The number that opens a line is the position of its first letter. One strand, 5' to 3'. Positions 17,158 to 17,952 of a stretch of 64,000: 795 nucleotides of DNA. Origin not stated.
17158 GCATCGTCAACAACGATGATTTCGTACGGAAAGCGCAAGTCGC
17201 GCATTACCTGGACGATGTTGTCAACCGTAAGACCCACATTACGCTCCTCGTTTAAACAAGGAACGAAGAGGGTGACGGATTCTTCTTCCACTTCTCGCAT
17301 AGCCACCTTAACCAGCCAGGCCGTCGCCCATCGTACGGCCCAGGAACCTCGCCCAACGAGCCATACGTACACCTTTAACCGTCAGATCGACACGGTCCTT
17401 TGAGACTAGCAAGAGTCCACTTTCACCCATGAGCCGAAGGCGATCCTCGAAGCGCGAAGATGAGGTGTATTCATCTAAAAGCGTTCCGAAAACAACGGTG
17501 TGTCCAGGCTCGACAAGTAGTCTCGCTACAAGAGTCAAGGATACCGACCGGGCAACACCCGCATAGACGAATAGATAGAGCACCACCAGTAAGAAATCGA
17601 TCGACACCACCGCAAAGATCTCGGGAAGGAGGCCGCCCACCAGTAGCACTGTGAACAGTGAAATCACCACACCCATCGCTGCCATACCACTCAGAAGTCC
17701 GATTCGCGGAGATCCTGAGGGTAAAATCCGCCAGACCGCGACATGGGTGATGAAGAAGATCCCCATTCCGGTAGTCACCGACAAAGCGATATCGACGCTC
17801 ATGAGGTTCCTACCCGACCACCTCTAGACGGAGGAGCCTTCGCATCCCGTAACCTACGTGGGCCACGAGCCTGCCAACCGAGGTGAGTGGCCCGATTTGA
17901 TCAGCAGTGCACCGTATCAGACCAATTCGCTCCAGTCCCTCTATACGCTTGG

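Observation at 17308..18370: Tandem paralogous small membrane proteins with three TM helices and a C-terminal winged-helix-like domain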

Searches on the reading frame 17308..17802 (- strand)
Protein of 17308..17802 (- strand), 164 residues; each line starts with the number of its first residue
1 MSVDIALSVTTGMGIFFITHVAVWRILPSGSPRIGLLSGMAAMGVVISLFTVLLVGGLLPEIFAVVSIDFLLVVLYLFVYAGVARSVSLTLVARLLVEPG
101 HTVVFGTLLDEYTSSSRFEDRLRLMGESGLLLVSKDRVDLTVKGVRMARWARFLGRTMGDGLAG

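Call 3: search_protein_families(library=pfam, proteins=[window:17308-17802:-], max_evalue=1)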
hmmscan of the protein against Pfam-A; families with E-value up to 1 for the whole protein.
window:17308-17802:- (164 aa): 0 families

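Call 4: search_protein_families(library=ncbifam, proteins=[window:17308-17802:-], max_evalue=1)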
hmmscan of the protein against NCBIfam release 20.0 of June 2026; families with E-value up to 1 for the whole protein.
window:17308-17802:- (164 aa): 0 families

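Call 6: find_homologous_proteins(query=window:17308-17802:-, max_evalue=0.01)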
Query window:17308-17802:- (164 aa): 10 proteins with E <= 0.01 among 615 candidates.
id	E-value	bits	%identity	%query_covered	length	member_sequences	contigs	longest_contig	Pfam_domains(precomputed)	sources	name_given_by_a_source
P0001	4.1e-84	298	92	96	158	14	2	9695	-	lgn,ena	-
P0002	1.5e-79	284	91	93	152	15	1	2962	-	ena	-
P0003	5.5e-68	246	92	80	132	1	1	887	-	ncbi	ncbi:uncharacterized protein METZ01_LOCUS382729, partial [marine metagenome]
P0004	1.7e-39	154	54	91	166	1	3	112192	-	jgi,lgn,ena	-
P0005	6.9e-30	122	44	100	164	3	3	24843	-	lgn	-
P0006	4.7e-27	113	45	96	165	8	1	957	-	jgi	-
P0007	8.8e-26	109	44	100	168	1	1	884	-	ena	-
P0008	7.9e-25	106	44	93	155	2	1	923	-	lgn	-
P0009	4.2e-24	104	40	95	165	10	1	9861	-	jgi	-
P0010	7.3e-17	80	51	65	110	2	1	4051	-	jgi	-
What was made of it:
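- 17308..17802 (-): Gene A, 164 aa, paralogue of B with the same architecture. It is always the second gene of the pair. The true start may lie 8-12 codons downstream of the ATG at 17802. Homologues (call 6).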

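Call 12: search_solved_structures(query=A1, max_evalue=10, show_alignments=2)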
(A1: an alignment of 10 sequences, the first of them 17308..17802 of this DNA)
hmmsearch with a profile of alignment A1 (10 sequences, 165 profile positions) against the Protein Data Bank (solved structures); distinct sequences matched with E-value up to 10: 5.
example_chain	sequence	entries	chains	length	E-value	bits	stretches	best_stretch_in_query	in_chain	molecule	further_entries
4q2g_A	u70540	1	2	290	1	12.4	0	37-85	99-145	Phosphatidate cytidylyltransferase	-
4q2e_A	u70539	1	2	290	1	12.4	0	37-85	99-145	Phosphatidate cytidylyltransferase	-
1b1b_A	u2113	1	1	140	1.5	11.9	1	123-152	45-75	PROTEIN (IRON DEPENDENT REGULATOR)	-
2isy_A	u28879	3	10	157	1.8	11.6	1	123-152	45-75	Iron-dependent repressor ideR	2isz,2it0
3ip3_A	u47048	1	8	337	1.8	11.6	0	119-146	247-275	Oxidoreductase, putative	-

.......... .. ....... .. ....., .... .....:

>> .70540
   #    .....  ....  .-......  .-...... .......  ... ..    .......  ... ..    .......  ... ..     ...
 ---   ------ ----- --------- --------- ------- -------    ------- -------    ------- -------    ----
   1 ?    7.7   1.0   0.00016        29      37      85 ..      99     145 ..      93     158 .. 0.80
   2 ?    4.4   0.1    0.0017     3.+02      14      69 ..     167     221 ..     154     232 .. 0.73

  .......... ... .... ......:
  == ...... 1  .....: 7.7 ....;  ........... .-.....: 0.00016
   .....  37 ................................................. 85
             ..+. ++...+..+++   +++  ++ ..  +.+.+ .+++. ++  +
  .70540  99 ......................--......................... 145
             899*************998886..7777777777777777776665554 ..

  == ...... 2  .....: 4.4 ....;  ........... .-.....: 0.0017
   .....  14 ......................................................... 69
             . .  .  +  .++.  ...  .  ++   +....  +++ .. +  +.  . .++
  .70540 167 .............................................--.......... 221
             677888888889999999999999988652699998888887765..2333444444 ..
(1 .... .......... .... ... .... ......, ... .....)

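Call 18: find_encoding_contigs(protein=P0004, flank=10000, max_places=2)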
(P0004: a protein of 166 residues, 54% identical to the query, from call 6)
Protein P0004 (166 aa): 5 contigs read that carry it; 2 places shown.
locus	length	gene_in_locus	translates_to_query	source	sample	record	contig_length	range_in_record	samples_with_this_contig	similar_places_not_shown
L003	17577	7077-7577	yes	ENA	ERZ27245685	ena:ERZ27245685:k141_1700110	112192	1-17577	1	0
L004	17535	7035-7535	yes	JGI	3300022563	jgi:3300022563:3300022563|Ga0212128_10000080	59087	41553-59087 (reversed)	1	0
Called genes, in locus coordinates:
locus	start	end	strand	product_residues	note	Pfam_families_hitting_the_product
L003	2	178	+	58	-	?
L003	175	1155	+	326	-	PF00676:E1_dh, PF02775:TPP_enzyme_C, PF00456:Transketolase_N (weak)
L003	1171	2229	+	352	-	PF02779:Transket_pyr, PF02780:Transketolase_C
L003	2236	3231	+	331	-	PF01370:Epimerase, PF04321:RmlD_sub_bind, PF16363:GDP_Man_Dehyd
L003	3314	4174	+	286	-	PF01370:Epimerase, PF04321:RmlD_sub_bind, PF16363:GDP_Man_Dehyd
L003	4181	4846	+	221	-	PF13489:Methyltransf_23, PF13847:Methyltransf_31, PF08241:Methyltransf_11, PF08242:Methyltransf_12, PF13649:Methyltransf_25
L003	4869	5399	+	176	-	PF00293:NUDIX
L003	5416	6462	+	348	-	PF08240:ADH_N, PF01262:AlaDh_PNT_C (weak), PF16912:Glu_dehyd_C (weak), PF00107:ADH_zinc_N, PF13602:ADH_zinc_N_2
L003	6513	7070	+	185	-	-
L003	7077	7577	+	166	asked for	-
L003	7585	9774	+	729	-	PF00535:Glycos_transf_2, PF13641:Glyco_tranf_2_3 (weak), PF01565:FAD_binding_4, PF04030:ALO (faint)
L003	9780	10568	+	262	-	PF00106:adh_short, PF08659:KR, PF01370:Epimerase (weak), PF13561:adh_short_C2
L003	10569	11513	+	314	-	PF04909:Amidohydro_2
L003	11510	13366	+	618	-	-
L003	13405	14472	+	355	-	PF03102:NeuB, PF08666:SAF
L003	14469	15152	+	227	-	PF00535:Glycos_transf_2, PF10111:Glyco_tranf_2_2 (weak), PF13641:Glyco_tranf_2_3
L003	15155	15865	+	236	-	PF02348:CTP_transf_3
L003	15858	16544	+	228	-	PF02348:CTP_transf_3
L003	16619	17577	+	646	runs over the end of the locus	PF13522:GATase_6, PF13537:GATase_7, PF00733:Asn_synthase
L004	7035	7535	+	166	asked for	-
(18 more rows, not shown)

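Call 23: predict_structure(alignment_id=A1)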
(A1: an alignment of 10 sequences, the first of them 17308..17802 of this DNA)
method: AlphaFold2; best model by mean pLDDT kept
length: 164 residues; sequences in the alignment: 10
mean_pLDDT: 80.8   pTM: 0.63
mean pLDDT of the five models: 80.8, 80.7, 79.5, 74.3, 73.2
residues with pLDDT >= 90: 40; 70-90: 102; 50-70: 18; < 50: 4
segments of 3 or more residues with pLDDT < 50: 161-164
pLDDT, mean of each block of 10 residues (from residue 1): 86 91 75 78 93 89 92 88 76 80 77 66 82 83 85 67 42
secondary structure, 60 per line:
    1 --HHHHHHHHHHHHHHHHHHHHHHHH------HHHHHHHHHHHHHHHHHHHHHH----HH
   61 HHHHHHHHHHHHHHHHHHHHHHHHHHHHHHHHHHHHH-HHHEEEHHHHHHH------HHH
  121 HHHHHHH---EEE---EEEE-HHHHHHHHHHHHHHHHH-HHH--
elements in order: H3-26 H33-54 H59-97 E102-104 H105-111 H118-127 E131-133 E137-140 H142-158

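Call 28: fold_search(model_id=the predicted structure, library=pdb)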
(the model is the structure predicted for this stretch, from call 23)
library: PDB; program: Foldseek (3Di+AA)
matches with E <= 10: 342; with E <= 0.001: 0
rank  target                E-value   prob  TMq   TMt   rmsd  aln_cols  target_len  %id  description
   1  2mc3_MODEL_1_A        1.8e-01  0.93  0.32  0.47   5.2        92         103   23  NMR solution structure of the winged-helix domain from MUS81 structure-specific endonuclease (released 2013-09-18)
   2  8ylf                  2.0e-01  0.99  0.34  0.36   2.6        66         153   20  Crystal structure of Burkholderia thailandensis MftR (released 2024-11-13)
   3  8ylg_B                2.4e-01  0.96  0.38  0.39   7.0       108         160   15  Crystal structure of Burkholderia thailandensis MftR in complex with operator DNA (released 2024-11-13)
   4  8ylg_A                2.5e-01  0.97  0.37  0.38   6.6       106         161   17  Crystal structure of Burkholderia thailandensis MftR in complex with operator DNA (released 2024-11-13)
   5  4hqe_B                2.7e-01  0.99  0.35  0.51   3.0        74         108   14  The crystal structure of QsrR-DNA complex (released 2013-03-06)
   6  5hsm                  3.0e-01  0.95  0.38  0.47   6.0        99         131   17  CRYSTAL STRUCTURE OF MYCOBACTERIUM TUBERCULOSIS MARR FAMILY PROTEIN RV2887 (released 2017-02-01)
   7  9e2x_5                3.2e-01  0.20  0.24  0.09  12.2       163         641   13  Cryo-EM structure of yeast CMG helicase stalled at G4-containing DNA template, state 2 (released 2025-03-19)
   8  4hqm_A                3.4e-01  0.99  0.37  0.59   2.6        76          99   13  The crystal structure of QsrR-menadione complex (released 2013-03-06)
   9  3zmd_C                3.6e-01  0.99  0.37  0.41   3.3        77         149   17  Crystal structure of AbsC, a MarR family transcriptional regulator from Streptomyces coelicolor (released 2013-02-20)
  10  5cyv_A                3.6e-01  0.89  0.37  0.43   6.8       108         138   19  Crystal structure of CouR from Rhodococcus jostii RHA1 bound to p-coumaroyl-CoA (released 2015-08-12)
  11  5aip_A                3.6e-01  0.87  0.31  0.35   5.5        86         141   20  Crystal structure of NadR in complex with 4-hydroxyphenylacetate (released 2016-03-02)
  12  2pex_B                3.8e-01  0.95  0.38  0.45   3.6        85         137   16  Structure of reduced C22S OhrR from Xanthamonas Campestris (released 2007-12-11)
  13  8yli_B                4.0e-01  0.96  0.34  0.34   3.0        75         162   16  Crystal structure of Pectobacterium atrosepticum PecS in complex with operator DNA (released 2024-11-13)
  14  3u1d_A                4.0e-01  0.75  0.30  0.33   7.2       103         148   14  The structure of a protein with a GntR superfamily winged-helix-turn-helix domain from Halomicrobium mukohataei. (released 2011-12-07)
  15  4hqe_A                4.3e-01  0.97  0.34  0.52   3.8        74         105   12  The crystal structure of QsrR-DNA complex (released 2013-03-06)
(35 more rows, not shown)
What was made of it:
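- The fold hits include the MUS81 wH domain and O-methyltransferase dimerisation domains (call 28).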

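Call 51: search_protein_families(library=pfam, alignment_id=A1, max_evalue=0.1)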
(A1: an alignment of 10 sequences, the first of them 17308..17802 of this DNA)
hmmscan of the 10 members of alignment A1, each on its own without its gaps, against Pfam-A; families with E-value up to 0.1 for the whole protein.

A. member 1, window:17308-17802:- (164 aa): 0 families

B. families by the number of members that match (of 10 scanned): 3 families
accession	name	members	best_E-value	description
PF06969.22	HemN_C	5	0.0078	HemN C-terminal domain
PF19187.6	HTH_PafC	1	0.016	PafC helix-turn-helix domain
PF00335.26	Tetraspanin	1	0.054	Tetraspanin family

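Call 66: search_protein_families(library=pfam, proteins=[window:17308-17802:-], max_evalue=10)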
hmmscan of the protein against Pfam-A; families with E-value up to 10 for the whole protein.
window:17308-17802:- (164 aa): 0 families

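Call 75: search_protein_families(library=pfam, proteins=[L003:11510-13366:+], max_evalue=0.01)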
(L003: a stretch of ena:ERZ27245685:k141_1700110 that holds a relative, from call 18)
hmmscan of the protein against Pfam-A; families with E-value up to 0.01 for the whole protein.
L003:11510-13366:+ (618 aa): 1 family
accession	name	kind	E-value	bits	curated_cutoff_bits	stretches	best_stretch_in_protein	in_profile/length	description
PF20604.3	DUF6798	-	0.00011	22.2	26.9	1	477-517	3-43/61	Domain of unknown function (DUF6798)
